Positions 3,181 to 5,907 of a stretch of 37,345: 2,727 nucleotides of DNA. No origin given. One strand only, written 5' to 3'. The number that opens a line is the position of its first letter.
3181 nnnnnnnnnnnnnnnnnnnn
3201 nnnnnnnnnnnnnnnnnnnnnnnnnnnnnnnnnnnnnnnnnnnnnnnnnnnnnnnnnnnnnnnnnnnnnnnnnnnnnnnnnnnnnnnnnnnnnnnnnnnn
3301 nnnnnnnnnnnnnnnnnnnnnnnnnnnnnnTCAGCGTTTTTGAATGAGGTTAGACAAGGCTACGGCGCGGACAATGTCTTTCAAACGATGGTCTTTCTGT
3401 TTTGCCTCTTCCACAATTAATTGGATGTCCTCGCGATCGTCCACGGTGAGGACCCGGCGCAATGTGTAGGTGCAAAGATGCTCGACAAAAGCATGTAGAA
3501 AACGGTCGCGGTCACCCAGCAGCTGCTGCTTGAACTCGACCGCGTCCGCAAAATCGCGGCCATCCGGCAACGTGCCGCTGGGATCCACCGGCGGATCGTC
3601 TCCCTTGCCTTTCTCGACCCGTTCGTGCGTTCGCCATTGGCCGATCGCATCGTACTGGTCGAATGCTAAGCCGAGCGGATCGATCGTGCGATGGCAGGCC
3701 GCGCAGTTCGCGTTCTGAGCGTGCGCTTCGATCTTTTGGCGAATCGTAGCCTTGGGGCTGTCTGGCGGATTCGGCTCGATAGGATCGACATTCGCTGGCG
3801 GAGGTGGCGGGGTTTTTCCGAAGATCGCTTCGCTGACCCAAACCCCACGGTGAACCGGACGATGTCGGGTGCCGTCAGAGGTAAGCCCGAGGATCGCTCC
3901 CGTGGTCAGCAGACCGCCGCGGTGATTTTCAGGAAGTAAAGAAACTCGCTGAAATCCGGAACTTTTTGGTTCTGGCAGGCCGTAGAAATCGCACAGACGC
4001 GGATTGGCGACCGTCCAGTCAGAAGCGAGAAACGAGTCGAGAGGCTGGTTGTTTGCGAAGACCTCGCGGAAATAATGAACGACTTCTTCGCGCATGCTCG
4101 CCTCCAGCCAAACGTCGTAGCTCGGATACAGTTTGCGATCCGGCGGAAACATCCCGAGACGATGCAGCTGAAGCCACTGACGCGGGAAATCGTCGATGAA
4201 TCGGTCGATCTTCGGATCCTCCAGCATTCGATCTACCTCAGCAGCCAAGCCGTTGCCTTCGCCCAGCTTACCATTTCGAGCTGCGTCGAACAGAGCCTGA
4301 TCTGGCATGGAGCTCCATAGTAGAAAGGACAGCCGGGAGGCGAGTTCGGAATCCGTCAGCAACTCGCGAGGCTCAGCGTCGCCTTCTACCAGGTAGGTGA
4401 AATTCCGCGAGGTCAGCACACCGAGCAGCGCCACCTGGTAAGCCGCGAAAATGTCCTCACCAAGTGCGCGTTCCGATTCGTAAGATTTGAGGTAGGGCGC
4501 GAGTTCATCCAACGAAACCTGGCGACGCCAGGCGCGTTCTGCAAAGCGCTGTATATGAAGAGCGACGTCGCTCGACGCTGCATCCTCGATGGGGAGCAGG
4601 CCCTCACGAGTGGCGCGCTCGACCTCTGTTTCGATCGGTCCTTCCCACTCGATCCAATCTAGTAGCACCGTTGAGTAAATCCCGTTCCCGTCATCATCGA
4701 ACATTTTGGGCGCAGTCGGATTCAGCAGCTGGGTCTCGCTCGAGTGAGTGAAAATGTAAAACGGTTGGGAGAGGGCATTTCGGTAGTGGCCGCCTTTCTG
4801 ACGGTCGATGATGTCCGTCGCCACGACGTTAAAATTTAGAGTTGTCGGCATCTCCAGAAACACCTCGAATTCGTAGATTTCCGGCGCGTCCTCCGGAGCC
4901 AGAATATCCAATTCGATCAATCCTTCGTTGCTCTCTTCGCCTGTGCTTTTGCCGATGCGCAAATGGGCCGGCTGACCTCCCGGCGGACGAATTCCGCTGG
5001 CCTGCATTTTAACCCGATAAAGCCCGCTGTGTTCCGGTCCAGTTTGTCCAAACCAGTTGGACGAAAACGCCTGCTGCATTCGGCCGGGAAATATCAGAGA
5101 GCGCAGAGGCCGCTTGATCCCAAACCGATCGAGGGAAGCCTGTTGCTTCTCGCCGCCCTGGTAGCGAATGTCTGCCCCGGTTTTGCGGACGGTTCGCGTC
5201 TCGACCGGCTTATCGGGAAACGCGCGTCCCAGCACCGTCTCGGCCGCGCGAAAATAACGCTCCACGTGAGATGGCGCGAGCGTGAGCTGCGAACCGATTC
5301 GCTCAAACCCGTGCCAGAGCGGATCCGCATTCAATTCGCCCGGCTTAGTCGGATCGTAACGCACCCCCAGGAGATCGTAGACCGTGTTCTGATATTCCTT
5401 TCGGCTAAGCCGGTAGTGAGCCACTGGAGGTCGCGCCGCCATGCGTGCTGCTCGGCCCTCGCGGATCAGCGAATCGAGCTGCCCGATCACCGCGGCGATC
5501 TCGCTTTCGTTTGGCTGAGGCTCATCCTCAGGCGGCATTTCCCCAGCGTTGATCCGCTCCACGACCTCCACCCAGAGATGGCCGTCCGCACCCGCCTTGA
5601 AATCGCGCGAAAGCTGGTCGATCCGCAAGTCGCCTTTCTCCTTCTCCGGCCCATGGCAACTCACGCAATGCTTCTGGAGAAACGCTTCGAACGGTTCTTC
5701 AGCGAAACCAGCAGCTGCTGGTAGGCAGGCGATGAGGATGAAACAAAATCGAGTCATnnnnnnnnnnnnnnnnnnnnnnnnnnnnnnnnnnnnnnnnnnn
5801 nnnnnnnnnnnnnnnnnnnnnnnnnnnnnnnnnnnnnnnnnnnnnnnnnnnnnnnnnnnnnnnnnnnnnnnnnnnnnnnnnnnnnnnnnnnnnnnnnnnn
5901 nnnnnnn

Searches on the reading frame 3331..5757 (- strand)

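Call 54: search_protein_families(library=pfam, proteins=[window:3331-5757:-], max_evalue=0.001)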
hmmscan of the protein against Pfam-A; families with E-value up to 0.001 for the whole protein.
window:3331-5757:- (808 aa): 8 families
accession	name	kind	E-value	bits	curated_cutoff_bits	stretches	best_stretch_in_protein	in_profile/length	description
PF07631.16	PSD4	-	1.2e-43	149.2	23.3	1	467-594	1-128/128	Protein of unknown function (DUF1592)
PF07627.16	PSCyt3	-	5.2e-33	113.7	27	1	613-712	1-98/98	Protein of unknown function (DUF1588)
PF07624.16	PSD2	-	7.2e-19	67.7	25.8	1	732-803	1-72/74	Protein of unknown function (DUF1585)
PF07626.16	PSD3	-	2.4e-18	66.8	23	1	116-180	2-64/65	Protein of unknown function (DUF1587)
PF07637.16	PSD5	-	5.2e-16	59.2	34.2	1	402-458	6-62/62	Protein of unknown function (DUF1595)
PF07635.16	PSCyt1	-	3.9e-10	40.6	22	1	31-78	1-59/59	Planctomycete cytochrome C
PF13442.11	Cytochrome_CBB3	-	8.3e-07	29.7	27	0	24-91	7-65/68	Cytochrome C oxidase, cbb3-type, subunit III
PF00034.26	Cytochrom_C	-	0.00055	21.6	21.3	0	24-44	6-25/90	Cytochrome c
